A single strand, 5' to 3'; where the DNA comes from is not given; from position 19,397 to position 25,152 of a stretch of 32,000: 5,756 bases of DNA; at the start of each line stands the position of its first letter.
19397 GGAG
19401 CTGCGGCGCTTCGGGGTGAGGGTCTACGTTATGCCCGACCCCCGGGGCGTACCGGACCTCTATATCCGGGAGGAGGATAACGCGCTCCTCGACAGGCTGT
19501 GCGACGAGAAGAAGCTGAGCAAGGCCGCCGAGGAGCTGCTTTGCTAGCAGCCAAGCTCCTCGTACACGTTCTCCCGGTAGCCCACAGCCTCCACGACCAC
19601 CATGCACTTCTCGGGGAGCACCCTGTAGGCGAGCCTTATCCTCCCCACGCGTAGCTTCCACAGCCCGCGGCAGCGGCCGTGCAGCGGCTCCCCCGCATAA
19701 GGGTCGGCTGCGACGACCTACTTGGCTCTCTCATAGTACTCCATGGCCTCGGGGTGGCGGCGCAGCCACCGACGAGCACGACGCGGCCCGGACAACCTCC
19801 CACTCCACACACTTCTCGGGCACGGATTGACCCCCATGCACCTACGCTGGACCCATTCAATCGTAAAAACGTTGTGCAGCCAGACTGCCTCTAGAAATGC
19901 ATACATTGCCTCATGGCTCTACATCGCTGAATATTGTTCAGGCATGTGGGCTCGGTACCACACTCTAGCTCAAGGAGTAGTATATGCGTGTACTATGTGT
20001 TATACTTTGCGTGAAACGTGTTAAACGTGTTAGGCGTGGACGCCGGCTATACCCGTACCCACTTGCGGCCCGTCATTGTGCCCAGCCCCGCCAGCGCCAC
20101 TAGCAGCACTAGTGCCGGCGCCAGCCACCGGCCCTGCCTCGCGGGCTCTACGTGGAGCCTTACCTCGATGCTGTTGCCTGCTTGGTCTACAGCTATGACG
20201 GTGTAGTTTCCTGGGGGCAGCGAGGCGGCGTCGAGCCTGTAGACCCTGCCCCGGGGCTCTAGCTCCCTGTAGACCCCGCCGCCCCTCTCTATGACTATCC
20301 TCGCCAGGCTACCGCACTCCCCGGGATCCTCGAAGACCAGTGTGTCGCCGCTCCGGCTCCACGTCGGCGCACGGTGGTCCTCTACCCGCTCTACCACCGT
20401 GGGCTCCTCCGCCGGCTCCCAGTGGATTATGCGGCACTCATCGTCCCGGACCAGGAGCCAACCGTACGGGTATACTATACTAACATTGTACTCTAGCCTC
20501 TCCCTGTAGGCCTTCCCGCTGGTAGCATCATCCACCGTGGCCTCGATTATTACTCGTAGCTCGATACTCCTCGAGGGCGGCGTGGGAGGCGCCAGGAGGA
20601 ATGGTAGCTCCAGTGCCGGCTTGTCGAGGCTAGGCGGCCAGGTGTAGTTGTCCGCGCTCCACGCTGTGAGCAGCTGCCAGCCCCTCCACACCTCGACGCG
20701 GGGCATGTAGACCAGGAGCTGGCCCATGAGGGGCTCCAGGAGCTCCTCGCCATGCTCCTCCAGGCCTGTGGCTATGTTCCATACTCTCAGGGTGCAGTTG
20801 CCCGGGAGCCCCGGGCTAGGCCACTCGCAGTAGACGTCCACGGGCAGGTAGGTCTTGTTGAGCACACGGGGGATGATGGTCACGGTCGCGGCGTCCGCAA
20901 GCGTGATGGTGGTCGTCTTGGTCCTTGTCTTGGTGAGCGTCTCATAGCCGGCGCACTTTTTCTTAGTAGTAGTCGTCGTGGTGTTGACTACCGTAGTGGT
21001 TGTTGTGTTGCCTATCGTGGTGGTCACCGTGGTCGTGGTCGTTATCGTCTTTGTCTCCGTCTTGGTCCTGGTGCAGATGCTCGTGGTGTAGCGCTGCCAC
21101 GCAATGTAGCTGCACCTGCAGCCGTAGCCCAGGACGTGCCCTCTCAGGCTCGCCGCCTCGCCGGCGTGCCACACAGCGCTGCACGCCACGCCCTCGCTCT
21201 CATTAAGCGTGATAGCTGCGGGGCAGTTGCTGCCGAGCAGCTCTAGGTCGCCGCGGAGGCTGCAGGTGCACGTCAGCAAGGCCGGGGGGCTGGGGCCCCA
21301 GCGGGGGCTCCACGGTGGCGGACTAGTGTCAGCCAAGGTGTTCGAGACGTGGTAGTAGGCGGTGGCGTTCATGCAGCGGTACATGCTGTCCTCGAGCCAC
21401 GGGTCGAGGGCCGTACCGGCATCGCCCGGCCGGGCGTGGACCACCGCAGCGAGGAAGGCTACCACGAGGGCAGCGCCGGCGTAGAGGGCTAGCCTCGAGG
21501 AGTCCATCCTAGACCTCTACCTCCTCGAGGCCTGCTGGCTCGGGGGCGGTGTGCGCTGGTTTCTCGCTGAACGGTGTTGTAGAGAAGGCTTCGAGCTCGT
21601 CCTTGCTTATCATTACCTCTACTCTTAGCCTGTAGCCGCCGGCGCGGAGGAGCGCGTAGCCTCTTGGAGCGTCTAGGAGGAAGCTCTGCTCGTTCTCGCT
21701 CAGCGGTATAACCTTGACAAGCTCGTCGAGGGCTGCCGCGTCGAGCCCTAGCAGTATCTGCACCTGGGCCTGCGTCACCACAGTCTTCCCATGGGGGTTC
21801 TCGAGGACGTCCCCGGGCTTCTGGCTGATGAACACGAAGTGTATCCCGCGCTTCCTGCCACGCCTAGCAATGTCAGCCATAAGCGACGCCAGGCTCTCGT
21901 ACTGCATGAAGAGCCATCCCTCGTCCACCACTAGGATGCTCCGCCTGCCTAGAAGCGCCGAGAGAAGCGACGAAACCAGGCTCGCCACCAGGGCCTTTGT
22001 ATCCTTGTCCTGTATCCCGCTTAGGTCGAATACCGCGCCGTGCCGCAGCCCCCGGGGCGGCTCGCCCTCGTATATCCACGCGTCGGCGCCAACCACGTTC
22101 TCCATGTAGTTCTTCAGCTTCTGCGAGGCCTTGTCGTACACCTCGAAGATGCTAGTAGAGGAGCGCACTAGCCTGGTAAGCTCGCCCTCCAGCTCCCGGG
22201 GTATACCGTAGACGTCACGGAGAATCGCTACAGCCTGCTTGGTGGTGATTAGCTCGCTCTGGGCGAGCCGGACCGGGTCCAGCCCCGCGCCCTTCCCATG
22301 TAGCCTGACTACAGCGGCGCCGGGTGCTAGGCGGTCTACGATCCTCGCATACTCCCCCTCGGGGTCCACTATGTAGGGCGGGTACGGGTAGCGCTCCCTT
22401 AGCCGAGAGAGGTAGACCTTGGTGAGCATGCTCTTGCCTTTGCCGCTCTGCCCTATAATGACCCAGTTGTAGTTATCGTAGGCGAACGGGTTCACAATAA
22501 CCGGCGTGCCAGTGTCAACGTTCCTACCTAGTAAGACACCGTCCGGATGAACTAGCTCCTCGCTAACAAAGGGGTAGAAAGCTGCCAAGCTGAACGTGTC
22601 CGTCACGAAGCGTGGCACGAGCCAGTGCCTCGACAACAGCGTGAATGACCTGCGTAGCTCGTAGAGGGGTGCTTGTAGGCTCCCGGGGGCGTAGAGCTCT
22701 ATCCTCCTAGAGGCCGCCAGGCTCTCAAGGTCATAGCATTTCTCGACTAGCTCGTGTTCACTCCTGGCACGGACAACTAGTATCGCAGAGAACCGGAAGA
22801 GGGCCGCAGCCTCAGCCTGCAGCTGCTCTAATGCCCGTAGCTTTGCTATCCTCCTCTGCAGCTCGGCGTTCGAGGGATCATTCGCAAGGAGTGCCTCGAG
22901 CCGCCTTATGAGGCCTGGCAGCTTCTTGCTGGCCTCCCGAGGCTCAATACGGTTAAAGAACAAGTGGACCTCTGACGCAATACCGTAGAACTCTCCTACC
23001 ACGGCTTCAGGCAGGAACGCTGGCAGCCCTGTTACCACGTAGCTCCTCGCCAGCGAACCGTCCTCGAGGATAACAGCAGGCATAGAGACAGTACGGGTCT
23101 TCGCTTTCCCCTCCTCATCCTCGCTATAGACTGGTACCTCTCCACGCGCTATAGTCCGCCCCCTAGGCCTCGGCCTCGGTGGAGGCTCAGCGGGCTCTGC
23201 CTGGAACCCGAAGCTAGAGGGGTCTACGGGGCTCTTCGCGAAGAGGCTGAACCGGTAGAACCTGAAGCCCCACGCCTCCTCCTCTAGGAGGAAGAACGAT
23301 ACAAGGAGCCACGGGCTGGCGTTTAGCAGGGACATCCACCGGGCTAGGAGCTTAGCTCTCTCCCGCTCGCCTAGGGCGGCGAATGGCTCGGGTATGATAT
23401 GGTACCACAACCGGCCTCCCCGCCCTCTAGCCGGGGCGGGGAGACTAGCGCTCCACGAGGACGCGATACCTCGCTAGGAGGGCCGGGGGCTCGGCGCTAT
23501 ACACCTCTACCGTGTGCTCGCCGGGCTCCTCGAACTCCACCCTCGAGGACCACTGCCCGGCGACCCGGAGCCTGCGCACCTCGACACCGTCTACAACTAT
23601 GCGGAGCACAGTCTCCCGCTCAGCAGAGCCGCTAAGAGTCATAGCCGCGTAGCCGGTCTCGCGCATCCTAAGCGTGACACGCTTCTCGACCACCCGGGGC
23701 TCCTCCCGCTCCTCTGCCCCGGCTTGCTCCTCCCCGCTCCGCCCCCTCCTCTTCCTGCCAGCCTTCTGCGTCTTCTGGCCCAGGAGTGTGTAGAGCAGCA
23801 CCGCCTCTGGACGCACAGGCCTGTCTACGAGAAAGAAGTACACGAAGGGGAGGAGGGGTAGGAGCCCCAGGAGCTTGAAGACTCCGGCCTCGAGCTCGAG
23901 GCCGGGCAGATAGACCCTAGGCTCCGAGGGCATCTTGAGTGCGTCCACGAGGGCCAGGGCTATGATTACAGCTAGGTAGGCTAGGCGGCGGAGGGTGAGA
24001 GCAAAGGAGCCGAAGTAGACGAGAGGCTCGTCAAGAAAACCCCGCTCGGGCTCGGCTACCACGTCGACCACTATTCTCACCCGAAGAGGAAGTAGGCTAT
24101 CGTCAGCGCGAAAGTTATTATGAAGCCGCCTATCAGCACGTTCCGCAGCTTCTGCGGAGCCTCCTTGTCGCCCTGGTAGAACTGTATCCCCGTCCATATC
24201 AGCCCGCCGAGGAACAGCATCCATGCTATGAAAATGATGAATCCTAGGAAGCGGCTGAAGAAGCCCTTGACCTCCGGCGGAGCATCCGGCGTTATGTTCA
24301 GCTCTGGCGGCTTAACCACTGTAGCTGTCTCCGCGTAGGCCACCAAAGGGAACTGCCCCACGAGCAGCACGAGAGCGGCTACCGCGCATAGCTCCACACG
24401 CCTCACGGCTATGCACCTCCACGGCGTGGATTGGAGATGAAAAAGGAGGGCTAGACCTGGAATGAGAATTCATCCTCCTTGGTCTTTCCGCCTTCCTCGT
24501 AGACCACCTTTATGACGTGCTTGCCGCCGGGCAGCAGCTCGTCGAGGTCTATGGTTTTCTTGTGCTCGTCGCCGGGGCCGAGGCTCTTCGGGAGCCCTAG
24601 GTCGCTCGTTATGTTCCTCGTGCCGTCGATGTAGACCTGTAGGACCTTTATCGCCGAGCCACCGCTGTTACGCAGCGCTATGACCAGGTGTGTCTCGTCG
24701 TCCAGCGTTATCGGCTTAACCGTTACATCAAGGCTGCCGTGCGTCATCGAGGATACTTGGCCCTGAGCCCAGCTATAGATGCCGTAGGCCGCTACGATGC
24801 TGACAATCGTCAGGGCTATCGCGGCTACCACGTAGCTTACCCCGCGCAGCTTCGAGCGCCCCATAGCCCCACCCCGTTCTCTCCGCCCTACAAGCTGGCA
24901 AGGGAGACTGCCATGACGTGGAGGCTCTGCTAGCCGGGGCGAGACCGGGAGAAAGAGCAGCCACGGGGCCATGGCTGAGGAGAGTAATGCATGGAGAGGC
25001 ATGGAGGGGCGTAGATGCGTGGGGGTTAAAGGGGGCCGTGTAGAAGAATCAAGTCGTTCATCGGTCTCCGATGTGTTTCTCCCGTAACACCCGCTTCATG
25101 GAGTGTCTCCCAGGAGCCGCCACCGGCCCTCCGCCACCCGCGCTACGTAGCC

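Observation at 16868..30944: Type IV pilus module and type IV secretion-like module in one archaeal mobile-element cluster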

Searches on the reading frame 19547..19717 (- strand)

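Call 69: search_protein_families(library=pfam, proteins=[window:19547-19717:-], max_evalue=0.1)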
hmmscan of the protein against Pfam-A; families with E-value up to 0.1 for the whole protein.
seq(57 aa): 2 families
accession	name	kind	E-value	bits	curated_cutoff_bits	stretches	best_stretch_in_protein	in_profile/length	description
PF15781.12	ParE-like_toxin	-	4.3e-06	27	28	1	2-55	29-86/87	ParE-like toxin of type II bacterial toxin-antitoxin system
PF05016.21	ParE_toxin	-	0.0011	20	23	1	4-52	41-89/89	ParE toxin of type II toxin-antitoxin system, parDE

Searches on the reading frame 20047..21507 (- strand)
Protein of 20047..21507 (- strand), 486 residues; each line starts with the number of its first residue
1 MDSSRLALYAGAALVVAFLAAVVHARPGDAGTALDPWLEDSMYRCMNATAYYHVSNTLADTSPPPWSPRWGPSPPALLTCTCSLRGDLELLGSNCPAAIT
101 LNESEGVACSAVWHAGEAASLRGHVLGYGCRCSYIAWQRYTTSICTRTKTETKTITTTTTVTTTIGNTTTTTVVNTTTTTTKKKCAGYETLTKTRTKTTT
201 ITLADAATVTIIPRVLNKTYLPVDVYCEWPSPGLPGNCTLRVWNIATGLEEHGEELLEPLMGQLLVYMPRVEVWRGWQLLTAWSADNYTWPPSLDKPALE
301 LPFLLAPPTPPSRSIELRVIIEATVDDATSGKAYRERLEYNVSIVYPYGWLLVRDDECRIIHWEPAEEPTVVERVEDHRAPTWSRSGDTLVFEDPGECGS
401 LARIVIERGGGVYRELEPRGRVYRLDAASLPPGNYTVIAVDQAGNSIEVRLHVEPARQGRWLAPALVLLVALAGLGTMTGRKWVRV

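Call 6: search_protein_families(library=pfam, proteins=[window:20047-21507:-], max_evalue=0.1)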
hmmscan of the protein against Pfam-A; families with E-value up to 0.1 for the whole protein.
window:20047-21507:- (486 aa): 0 families

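Call 38: search_protein_families(library=ncbifam, proteins=[window:20047-21507:-], max_evalue=0.1)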
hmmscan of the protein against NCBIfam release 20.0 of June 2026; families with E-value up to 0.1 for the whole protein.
window:20047-21507:- (486 aa): 0 families
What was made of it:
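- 20047..21507 (-): 486-aa surface protein: N-terminal signal/TM, Thr-rich linker, C-terminal TM anchor, 9 N-glycosylation sequons. No family hit (calls 6, 38).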

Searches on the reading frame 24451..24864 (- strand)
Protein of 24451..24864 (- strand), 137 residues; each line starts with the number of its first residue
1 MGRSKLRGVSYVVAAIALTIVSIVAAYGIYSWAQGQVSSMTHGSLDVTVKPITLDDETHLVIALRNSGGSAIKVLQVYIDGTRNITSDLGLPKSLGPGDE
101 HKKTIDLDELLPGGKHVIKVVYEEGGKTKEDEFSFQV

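Call 84: find_homologous_proteins(query=window:24451-24864:-, max_evalue=0.01)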
Query window:24451-24864:- (137 aa): 1 proteins with E <= 0.01 among 13 candidates.
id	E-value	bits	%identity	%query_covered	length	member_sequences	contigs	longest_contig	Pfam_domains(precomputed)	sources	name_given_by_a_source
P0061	3.5e-82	291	100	100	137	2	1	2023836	-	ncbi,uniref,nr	ncbi:hypothetical protein Pyrde_0728 [Pyrodictium delaneyi]|uniref:Uncharacterized protein n=1 Tax=P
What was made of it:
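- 24451..24864 (-): Small pilin B (137 aa, Pyrde_0728), class III signal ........|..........; first gene of the VirB2-VirB4 operon. 100% identical to Pyrde_0728 (call 84).
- Tried and rejected: The last homologue search, on pilin B, returned only the protein itself (call 84).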

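Call 102: predict_structure(protein=window:24451-24864:-)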
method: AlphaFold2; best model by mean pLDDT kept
length: 137 residues; sequences in the alignment: 1
mean_pLDDT: 72.1   pTM: 0.58
mean pLDDT of the five models: 72.1, 69.8, 68.7, 66.9, 66.7
residues with pLDDT >= 90: 8; 70-90: 77; 50-70: 35; < 50: 17
segments of 3 or more residues with pLDDT < 50: 25-34
pLDDT, mean of each block of 10 residues (from residue 1): 50 51 47 56 82 69 86 88 80 88 74 76 88 78
secondary structure, 60 per line:
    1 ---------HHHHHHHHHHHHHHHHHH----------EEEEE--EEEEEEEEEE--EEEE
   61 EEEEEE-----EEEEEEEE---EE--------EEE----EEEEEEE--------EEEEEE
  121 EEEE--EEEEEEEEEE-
elements in order: H10-27 E38-42 E45-54 E57-66 E72-79 E93-95 E100-106 E115-124 E127-136
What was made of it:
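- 24451..24864 (-): The single-sequence AF2 model has an N-terminal helix plus a beta sandwich (pLDDT 72, call 102).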

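Call 104: fold_search(model_id=the predicted structure, library=pdb)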
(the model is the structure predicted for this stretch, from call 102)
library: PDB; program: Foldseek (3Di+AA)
matches with E <= 10: 1453; with E <= 0.001: 3
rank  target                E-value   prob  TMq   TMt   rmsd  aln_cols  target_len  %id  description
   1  5t7a_A                1.7e-04  1.00  0.47  0.64   3.9       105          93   14  Crystal structure of Br derivative BhCBM56 (released 2017-08-23)
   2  5t7a_B                3.5e-04  1.00  0.42  0.57   4.6       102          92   14  Crystal structure of Br derivative BhCBM56 (released 2017-08-23)
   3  8q30_0                7.9e-04  1.00  0.33  0.32  19.6       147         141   16  Sulfolobus acidocaldarius AAP filament. (released 2024-03-06)
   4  6tqt                  1.0e-03  1.00  0.46  0.47   4.5       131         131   12  The crystal structure of the MSP domain of human MOSPD2. (released 2020-11-18)
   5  2ymt_A                1.0e-03  1.00  0.46  0.51   6.8       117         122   10  gamma 2 adaptin EAR domain crystal structure with phage peptide GEEWGPWV (released 2013-07-10)
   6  1r4x                  1.4e-03  1.00  0.40  0.23  15.9       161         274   12  Crystal Structure Analys of the Gamma-COPI Appendage domain (released 2003-10-28)
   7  6tqs_F                1.5e-03  1.00  0.45  0.47   4.8       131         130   12  The crystal structure of the MSP domain of human MOSPD2 in complex with the conventional FFAT motif of ORP1. (released 2020-11-18)
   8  3isy                  1.6e-03  1.00  0.43  0.48   5.1       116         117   14  Crystal structure of an intracellular proteinase inhibitor (ipi, bsu11130) from bacillus subtilis at 2.61 A resolution (released 2009-09-15)
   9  3mnm_C                1.6e-03  1.00  0.42  0.51   7.1       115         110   12  Crystal structure of GAE domain of GGA2p from Saccharomyces cerevisiae (released 2010-09-08)
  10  6tqs_C                1.8e-03  1.00  0.43  0.45   5.0       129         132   12  The crystal structure of the MSP domain of human MOSPD2 in complex with the conventional FFAT motif of ORP1. (released 2020-11-18)
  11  9ppp_A                1.9e-03  1.00  0.50  0.31   5.7       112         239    9  Structure of Alpha Appendage of AP2 bound to the extended FxDxF motif derived of CCDC32 (released 2026-04-08)
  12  6cxh_A                2.1e-03  1.00  0.40  0.17  19.6       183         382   11  Crystal structure of particulate methane monooxygenase from Methylomicrobium alcaliphilum 20Z (released 2018-05-16)
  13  1pzd                  2.1e-03  1.00  0.37  0.22   6.8       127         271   12  Structural Identification of a conserved appendage domain in the carboxyl-terminus of the COPI gamma-subunit. (released 2003-10-14)
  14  4bcx                  2.2e-03  1.00  0.46  0.52   5.4       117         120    7  gamma 2 adaptin EAR domain crystal structure (released 2013-07-10)
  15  6tqs_A                2.3e-03  1.00  0.48  0.50   4.2       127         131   12  The crystal structure of the MSP domain of human MOSPD2 in complex with the conventional FFAT motif of ORP1. (released 2020-11-18)
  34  8fj5_A                4.9e-03  0.99  0.36  0.37  20.7       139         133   16  Structure of the Haloferax volcanii archaeal type IV pilus (released 2023-06-28)
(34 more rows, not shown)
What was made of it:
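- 24451..24864 (-): Foldseek full-length hits to the S. acidocaldarius Aap pilin 8q30 (8e-4) and the H. volcanii pilin 8fj5 (5e-3) (call 104).
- On Archaeal type IV pilus (type IV filament) assembly system: The pilin B model shows a helix plus a beta sandwich, with Foldseek hits to archaeal pilins 8q30 and 8fj5 (calls 102, 104).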

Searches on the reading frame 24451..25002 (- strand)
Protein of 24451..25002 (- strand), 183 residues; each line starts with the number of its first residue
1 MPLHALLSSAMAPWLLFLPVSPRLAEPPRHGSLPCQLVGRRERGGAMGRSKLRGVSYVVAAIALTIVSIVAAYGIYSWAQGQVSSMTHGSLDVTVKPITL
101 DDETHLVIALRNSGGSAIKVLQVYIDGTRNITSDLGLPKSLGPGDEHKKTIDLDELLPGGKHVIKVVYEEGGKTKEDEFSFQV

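Call 6: search_protein_families(library=pfam, proteins=[window:24451-25002:-], max_evalue=0.1)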
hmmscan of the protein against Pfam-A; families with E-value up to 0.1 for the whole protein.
window:24451-25002:- (183 aa): 2 families
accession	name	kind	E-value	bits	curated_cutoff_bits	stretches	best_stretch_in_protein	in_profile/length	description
PF23951.1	DUF7282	-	0.034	14.8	27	1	85-179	7-87/112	Domain of unknown function (DUF7282)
PF17459.7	DUF5422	-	0.052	14.2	25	1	59-120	93-151/153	Family of unknown function (DUF5422)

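Call 38: search_protein_families(library=ncbifam, proteins=[window:24451-25002:-], max_evalue=0.1)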
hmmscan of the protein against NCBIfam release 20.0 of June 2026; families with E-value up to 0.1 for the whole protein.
window:24451-25002:- (183 aa): 2 families
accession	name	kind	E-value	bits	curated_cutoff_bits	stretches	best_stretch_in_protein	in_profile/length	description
NF046073.1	UpsA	equivalog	1.3e-05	25.4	130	1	53-161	2-112/136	pilin subunit UpsA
NF007800.0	PRK10506.1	equivalog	0.023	14.5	158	1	51-83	7-39/163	prepilin peptidase-dependent protein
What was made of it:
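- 24451..24864 (-): NCBIfam UpsA 1.3e-5 (call 38).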
